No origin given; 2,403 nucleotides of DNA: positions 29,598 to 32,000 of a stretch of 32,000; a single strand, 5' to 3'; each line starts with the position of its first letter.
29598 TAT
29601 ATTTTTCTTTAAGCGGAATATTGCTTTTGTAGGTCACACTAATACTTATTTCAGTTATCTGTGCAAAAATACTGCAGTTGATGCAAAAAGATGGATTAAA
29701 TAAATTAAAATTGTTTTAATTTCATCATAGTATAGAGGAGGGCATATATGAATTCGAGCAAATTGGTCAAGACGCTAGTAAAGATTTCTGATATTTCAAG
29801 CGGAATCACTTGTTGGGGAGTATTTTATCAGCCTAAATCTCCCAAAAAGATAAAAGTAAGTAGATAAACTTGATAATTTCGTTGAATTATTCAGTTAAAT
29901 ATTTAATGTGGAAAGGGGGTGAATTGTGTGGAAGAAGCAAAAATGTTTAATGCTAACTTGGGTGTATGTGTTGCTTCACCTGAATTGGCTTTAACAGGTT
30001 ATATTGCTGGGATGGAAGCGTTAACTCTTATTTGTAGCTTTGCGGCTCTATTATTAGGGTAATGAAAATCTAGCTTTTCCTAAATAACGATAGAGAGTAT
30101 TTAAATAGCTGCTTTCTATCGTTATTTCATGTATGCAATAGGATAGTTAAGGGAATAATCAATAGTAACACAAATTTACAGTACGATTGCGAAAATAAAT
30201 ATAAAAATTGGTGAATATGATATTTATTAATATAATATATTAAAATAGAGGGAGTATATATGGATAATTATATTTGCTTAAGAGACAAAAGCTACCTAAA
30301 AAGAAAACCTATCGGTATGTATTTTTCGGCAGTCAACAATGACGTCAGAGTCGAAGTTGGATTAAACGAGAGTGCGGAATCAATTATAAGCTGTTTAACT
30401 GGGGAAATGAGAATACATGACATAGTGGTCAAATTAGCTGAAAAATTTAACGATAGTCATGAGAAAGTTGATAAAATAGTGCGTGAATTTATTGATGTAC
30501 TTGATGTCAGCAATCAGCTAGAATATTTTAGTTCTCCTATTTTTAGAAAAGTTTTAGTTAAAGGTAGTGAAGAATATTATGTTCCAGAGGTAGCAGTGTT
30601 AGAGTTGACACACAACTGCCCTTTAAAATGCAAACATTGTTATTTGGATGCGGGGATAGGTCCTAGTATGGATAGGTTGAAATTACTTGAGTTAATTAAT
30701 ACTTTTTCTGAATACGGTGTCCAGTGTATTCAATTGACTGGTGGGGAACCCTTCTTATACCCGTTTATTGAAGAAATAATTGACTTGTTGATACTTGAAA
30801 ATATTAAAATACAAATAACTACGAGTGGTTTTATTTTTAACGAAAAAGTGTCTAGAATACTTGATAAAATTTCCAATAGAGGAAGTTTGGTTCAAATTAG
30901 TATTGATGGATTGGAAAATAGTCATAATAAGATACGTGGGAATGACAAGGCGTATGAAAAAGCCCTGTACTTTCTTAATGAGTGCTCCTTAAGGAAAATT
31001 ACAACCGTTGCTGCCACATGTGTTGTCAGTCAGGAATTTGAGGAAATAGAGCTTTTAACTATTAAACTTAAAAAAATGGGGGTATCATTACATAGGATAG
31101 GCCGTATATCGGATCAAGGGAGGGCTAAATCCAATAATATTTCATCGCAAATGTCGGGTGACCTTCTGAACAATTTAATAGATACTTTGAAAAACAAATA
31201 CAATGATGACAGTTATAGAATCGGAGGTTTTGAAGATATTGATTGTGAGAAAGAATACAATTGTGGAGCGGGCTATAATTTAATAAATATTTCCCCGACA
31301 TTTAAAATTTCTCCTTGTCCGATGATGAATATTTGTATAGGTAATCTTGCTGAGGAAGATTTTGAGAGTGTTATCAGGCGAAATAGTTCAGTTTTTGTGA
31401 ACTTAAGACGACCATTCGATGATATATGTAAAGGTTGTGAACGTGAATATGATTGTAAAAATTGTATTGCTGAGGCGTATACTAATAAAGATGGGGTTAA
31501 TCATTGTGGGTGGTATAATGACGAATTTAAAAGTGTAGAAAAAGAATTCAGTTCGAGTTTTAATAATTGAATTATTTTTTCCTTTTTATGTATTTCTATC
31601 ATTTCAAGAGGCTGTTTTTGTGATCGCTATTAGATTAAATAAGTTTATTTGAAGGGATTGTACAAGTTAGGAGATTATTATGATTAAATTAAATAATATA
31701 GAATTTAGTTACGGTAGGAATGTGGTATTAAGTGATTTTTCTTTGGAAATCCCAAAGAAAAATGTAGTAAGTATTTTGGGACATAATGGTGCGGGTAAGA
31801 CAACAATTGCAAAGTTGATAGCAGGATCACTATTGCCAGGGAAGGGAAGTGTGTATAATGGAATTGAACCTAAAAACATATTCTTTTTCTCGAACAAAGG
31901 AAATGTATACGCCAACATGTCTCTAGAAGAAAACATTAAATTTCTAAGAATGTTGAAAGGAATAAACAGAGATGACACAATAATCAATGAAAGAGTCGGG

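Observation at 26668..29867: agr-like quorum-sensing locus with non-canonical layout: agrA-agrC-agrB on one strand, agrD-like peptide gene divergent and heading a RiPP operon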

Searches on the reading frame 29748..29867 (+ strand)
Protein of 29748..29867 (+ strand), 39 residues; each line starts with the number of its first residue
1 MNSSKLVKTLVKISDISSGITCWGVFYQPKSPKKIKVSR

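Call 6: search_protein_families(library=pfam, proteins=[window:29748-29867:+], max_evalue=0.1)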
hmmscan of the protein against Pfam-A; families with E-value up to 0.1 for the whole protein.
window:29748-29867:+ (39 aa): 0 families

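Call 7: search_protein_families(library=ncbifam, proteins=[window:29748-29867:+], max_evalue=0.1)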
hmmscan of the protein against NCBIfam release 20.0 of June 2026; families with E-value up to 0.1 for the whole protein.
window:29748-29867:+ (39 aa): 1 family
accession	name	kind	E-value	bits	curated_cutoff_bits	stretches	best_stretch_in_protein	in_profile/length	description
TIGR04223.1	quorum_AgrD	subfamily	4.7e-09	36.2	19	1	5-36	6-37/38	AgrD family cyclic lactone autoinducer peptide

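Call 9: find_encoding_contigs(protein=window:29748-29867:+, flank=8000, max_places=8)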
Protein window:29748-29867:+ (39 aa): no gene with exactly this product is on record in the collection.

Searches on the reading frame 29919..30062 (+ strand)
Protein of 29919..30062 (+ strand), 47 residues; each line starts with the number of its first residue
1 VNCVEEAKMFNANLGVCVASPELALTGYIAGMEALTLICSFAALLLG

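Call 6: search_protein_families(library=pfam, proteins=[window:29919-30062:+], max_evalue=0.1)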
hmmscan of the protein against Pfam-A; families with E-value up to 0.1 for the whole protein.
window:29919-30062:+ (47 aa): 0 families

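Call 7: search_protein_families(library=ncbifam, proteins=[window:29919-30062:+], max_evalue=0.1)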
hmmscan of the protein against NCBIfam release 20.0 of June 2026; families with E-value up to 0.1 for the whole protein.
window:29919-30062:+ (47 aa): 0 families

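Call 34: search_protein_families(library=pfam, proteins=[window:29928-30062:+], max_evalue=1)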
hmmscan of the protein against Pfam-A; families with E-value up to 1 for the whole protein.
window:29928-30062:+ (44 aa): 0 families

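Call 35: search_protein_families(library=ncbifam, proteins=[window:29928-30062:+], max_evalue=1)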
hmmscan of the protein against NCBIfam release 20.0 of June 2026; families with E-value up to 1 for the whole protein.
window:29928-30062:+ (44 aa): 0 families

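Call 53: find_homologous_proteins(query=A4, max_evalue=1)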
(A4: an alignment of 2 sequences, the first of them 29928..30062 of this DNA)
Query A4 (2 sequences) (44 aa, profile of the alignment): 4 proteins with E <= 1 among 4 candidates.
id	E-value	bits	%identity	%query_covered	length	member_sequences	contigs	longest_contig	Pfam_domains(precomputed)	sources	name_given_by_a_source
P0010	2.5e-24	103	100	100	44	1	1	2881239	-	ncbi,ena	-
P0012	9.7e-24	101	55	100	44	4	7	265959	-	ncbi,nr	ncbi:hypothetical protein PDQ77_24720 [Bacillus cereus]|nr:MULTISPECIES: hypothetical protein [Bacil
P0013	7.4e-22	95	55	100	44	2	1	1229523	-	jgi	jgi:hypothetical protein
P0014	8.2e-18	82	52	100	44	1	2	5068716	-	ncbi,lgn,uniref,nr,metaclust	ncbi:hypothetical protein [Bacillus clarus]|uniref:Putative membrane protein n=1 Tax=Bacillus clarus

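Call 54: find_encoding_contigs(protein=P0013, flank=9000, max_places=2)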
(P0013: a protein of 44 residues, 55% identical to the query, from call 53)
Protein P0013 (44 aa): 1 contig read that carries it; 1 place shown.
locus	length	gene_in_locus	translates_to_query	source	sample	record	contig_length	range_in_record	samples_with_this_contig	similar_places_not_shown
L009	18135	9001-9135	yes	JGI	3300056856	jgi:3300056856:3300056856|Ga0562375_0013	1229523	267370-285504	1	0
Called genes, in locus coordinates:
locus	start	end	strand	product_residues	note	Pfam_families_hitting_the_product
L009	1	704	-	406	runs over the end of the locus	PF13527:Acetyltransf_9, PF17668:Acetyltransf_17, PF13530:SCP2_2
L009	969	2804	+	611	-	PF00009:GTP_EFTU, PF03144:GTP_EFTU_D2, PF14492:EFG_III (faint), PF00679:EFG_C, PF06421:LepA_C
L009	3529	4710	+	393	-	PF13091:PLDc_2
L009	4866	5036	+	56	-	PF12642:TpcC (weak)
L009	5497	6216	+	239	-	PF02463:SMC_N (faint), PF00005:ABC_tran, PF13304:AAA_21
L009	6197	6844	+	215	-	-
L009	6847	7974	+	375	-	PF19289:PmbA_TldD_3rd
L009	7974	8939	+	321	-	PF19289:PmbA_TldD_3rd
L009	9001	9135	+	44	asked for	-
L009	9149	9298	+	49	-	-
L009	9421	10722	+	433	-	PF05402:PqqD (weak), PF04055:Radical_SAM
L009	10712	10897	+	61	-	-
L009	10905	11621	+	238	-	PF00072:Response_reg, PF04397:LytTR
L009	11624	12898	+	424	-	PF14501:HATPase_c_5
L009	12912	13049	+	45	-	-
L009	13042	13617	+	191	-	PF04647:AgrB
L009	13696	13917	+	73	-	-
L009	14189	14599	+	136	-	PF08281:Sigma70_r4_2, PF04545:Sigma70_r4 (weak)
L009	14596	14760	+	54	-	PF12645:HTH_16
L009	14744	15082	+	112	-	-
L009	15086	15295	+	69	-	-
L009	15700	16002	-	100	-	-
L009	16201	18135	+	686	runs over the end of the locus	PF16403:Bact_surface_Ig-like (weak), PF06458:MucBP, PF13731:WxL (weak)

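Call 55: find_encoding_contigs(protein=P0014, flank=9000, max_places=2)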
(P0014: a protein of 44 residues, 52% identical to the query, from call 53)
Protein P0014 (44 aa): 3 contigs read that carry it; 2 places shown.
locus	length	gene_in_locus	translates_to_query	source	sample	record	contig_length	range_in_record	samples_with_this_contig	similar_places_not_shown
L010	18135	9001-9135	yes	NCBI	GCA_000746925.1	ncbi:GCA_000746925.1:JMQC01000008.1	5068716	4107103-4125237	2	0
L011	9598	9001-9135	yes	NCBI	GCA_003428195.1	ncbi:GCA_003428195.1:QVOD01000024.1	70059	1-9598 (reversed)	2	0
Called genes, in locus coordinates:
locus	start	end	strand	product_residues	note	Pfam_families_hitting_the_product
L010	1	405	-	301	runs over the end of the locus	PF00892:EamA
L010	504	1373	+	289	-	PF00126:HTH_1, PF03466:LysR_substrate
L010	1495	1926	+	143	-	PF02082:Rrf2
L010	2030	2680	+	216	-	PF01323:DSBA, PF13462:Thioredoxin_4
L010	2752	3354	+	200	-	PF00881:Nitroreductase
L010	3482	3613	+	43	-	-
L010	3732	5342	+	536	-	PF01425:Amidase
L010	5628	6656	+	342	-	PF01594:AI-2E_transport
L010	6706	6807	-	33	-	-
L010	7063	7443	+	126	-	PF00903:Glyoxalase (weak)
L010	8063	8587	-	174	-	PF02518:HATPase_c (weak), PF14501:HATPase_c_5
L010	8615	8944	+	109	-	-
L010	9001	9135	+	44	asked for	-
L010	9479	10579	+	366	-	PF05402:PqqD (weak), PF04055:Radical_SAM, PF13353:Fer4_12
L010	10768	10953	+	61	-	-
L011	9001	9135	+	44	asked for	-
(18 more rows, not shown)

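Call 76: search_protein_representatives(alignment_id=A5)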
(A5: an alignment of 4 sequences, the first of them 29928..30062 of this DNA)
Query: 4 sequences, 44 profile positions. Proteins with E-value up to 0.001 (for the whole library): 4; up to 1e-10: 1; up to 1e-30: 0. The best 4 are listed.
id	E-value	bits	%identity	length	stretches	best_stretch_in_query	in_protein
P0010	1.2e-22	95.3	-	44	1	1-44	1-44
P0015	6.8e-07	44.9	-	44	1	1-44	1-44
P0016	8.5e-05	38.2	-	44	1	1-44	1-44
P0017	2.1e-04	37.0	-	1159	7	2-17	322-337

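Call 85: find_encoding_contigs(protein=P0012, flank=10000, max_places=6)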
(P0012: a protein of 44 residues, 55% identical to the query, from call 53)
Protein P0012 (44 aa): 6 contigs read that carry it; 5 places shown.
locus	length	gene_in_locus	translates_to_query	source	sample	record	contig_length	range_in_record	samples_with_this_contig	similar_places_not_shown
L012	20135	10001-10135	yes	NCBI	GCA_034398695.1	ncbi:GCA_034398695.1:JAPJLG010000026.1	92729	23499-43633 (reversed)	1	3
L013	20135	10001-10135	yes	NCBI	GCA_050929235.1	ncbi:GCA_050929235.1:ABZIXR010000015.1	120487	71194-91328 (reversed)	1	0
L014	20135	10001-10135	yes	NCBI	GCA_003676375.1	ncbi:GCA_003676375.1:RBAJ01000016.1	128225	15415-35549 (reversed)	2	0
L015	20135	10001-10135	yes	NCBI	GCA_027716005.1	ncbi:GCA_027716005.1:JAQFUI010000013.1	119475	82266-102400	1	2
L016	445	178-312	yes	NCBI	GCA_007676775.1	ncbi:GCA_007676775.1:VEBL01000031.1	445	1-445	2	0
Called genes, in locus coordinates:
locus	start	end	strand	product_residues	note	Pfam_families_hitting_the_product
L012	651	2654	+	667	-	PF18370:RGI_lyase (faint), PF00041:fn3, PF16893:fn3_2 (faint), PF17957:Big_7 (faint), PF00041:fn3, PF02839:CBM_5_12 (weak)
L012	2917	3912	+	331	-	PF13255:DUF4046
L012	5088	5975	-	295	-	PF00126:HTH_1, PF03466:LysR_substrate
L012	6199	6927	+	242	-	PF00005:ABC_tran, PF13304:AAA_21 (faint)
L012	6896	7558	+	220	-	-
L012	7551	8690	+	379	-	PF19289:PmbA_TldD_3rd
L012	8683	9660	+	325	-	PF19289:PmbA_TldD_3rd (weak)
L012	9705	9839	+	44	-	-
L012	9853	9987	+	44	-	-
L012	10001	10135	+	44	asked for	-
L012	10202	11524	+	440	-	PF04055:Radical_SAM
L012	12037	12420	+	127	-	PF00392:GntR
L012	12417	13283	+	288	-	PF13175:AAA_15 (faint), PF00005:ABC_tran, PF13304:AAA_21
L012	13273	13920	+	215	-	PF13346:ABC2_membrane_5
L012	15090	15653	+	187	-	-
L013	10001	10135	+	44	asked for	-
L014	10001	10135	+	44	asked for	-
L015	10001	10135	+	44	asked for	-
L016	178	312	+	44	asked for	-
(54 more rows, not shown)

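Call 88: search_protein_families(library=ncbifam, proteins=[L009:12903-13049:+, L009:13042-13617:+, L009:6847-7974:+, L009:7974-8939:+, L009:6197-6844:+, L009:10712-10897:+], max_evalue=0.01)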
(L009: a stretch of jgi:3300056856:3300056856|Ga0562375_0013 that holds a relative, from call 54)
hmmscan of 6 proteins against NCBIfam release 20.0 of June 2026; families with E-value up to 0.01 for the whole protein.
L009:12903-13049:+ (48 aa): 1 family
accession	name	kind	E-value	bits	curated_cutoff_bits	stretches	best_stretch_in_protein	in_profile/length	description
TIGR04223.1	quorum_AgrD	subfamily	0.00039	20.5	19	1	7-41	2-36/38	AgrD family cyclic lactone autoinducer peptide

L009:13042-13617:+ (191 aa): 0 families

L009:6847-7974:+ (375 aa): 1 family
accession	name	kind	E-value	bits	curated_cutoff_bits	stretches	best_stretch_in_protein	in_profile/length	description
NF040952.1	Arch_mtprotase_TldD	equivalog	7.3e-15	54.7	635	1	127-366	187-435/443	zinc metalloprotease TldD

L009:7974-8939:+ (321 aa): 0 families

L009:6197-6844:+ (215 aa): 1 family
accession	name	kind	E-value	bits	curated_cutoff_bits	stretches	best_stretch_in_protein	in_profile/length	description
TIGR00245.2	TIGR00245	equivalog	0.0018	17.9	410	1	134-197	13-76/251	iron efflux ABC transporter permease subunit FetB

L009:10712-10897:+ (61 aa): 1 family
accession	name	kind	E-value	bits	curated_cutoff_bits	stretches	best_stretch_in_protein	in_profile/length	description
NF045846.1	MSC0882_dom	subfamily_domain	0.0033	16.6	60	1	6-50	13-64/244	MSC_0882 family membrane protein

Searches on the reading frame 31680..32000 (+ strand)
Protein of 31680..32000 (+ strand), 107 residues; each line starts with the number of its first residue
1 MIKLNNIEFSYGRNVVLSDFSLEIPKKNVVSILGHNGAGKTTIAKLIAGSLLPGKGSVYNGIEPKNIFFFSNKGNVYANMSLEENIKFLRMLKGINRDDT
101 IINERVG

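Call 6: search_protein_families(library=pfam, proteins=[window:31680-32000:+], max_evalue=0.1)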
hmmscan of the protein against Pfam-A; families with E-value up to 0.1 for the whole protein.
window:31680-32000:+ (107 aa): 16 families
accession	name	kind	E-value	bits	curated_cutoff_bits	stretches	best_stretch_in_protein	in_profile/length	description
PF00005.33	ABC_tran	-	3.7e-11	44.2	25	1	17-66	1-51/137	ABC transporter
PF13476.12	AAA_23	-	1.3e-05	26.4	27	1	3-52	3-44/201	AAA domain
PF20720.3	nSTAND3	-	0.00027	21.1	27.2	1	26-53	16-43/155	Novel STAND NTPase 3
PF13555.12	AAA_29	-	0.0076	16.4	27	1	21-60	16-55/61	P-loop containing region of AAA domain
PF13173.12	AAA_14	-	0.012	16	27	1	27-84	2-49/129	AAA domain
PF13166.12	AAA_13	-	0.016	14.3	36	1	32-50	21-39/713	AAA domain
PF01057.23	Parvo_NS1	-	0.028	13.9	20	1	14-49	100-135/271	Parvovirus non-structural protein NS1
PF06414.18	Zeta_toxin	-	0.036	13.9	22.3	1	26-58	15-47/199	Zeta toxin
PF00931.28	NB-ARC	-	0.036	13.7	23.5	1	26-48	17-39/248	NB-ARC domain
PF25201.1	nSTAND6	-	0.037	14.5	27.7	1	11-48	2-39/148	Novel STAND NTPase 6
PF13175.12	AAA_15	-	0.038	14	32.1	1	18-47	15-43/374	AAA ATPase domain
PF00004.35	AAA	-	0.053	14.4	21.2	1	32-56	3-23/131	ATPase family associated with various cellular activities (AAA)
PF00910.28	RNA_helicase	-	0.058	14.3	21.5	1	31-70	2-45/105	RNA helicase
PF25199.1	nSTAND_NTPase5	-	0.061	13.6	34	1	25-52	39-66/145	Novel STAND NTPase 5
PF06745.19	ATPase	-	0.087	12.6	26.6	1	24-45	16-37/231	KaiC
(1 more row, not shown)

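Call 7: search_protein_families(library=ncbifam, proteins=[window:31680-32000:+], max_evalue=0.1)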
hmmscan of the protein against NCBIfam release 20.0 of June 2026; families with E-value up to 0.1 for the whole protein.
window:31680-32000:+ (107 aa): 184 families (the best 25 are shown)
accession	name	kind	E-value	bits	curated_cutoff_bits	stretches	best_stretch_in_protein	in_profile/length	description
TIGR04520.1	ECF_ATPase_1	equivalog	3.1e-13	49.8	315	1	2-59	1-60/269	energy-coupling factor transporter ATPase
NF008513.0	PRK11432.1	equivalog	1.8e-12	46.9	496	1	2-99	7-112/351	ferric ABC transporter ATP-binding protein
TIGR03410.1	urea_trans_UrtE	equivalog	2.9e-12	46.5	285.8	1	3-59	2-58/230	urea ABC transporter ATP-binding subunit UrtE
TIGR03740.1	galliderm_ABC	subfamily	3.1e-12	46.7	309.75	1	3-97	2-102/223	lantibiotic protection ABC transporter ATP-binding subunit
NF047568.1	PSM_export_PmtC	equivalog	1.1e-11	44.7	375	1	2-104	1-102/290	phenol-soluble modulin export ABC transporter ATP-binding protein PmtC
NF000355.4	ribo_prot_ABC_F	equivalog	1.1e-11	44.3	380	1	2-64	3-65/499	ribosomal protection-like ABC-F family protein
NF010068.0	PRK13548.1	equivalog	1.6e-11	43.8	261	1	1-62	5-66/261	heme ABC transporter ATP-binding protein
NF007090.0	PRK09544.1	equivalog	2.1e-11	43.8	306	1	1-101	4-102/251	zinc ABC transporter ATP-binding protein ZnuC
NF008775.0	PRK11819.1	equivalog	2.7e-11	42.8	599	1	2-61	325-384/556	energy-dependent translational throttle protein EttA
NF010167.0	PRK13648.1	subfamily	2.8e-11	43.3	241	1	1-59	7-67/269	energy-coupling factor transporter ATPase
NF008809.0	PRK11831.1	equivalog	4.8e-11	42.5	441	1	2-61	9-68/270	phospholipid ABC transporter ATP-binding protein MlaF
TIGR03719.1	ABC_ABC_ChvD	subfamily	5e-11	41.9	806.75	1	2-61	323-382/552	energy-dependent translational throttle protein EttA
TIGR03864.1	PQQ_ABC_ATP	hypoth_equivalog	1e-10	41.5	302.25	1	2-97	2-106/236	ABC transporter, ATP-binding subunit, PQQ-dependent alcohol dehydrogenase system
NF008409.0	PRK11231.1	equivalog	1.1e-10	41.3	375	1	2-64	3-65/255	Fe(3+) dicitrate ABC transporter ATP-binding protein FecE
NF010156.0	PRK13635.1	equivalog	1.2e-10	41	392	1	2-58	6-64/279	energy-coupling factor ABC transporter ATP-binding protein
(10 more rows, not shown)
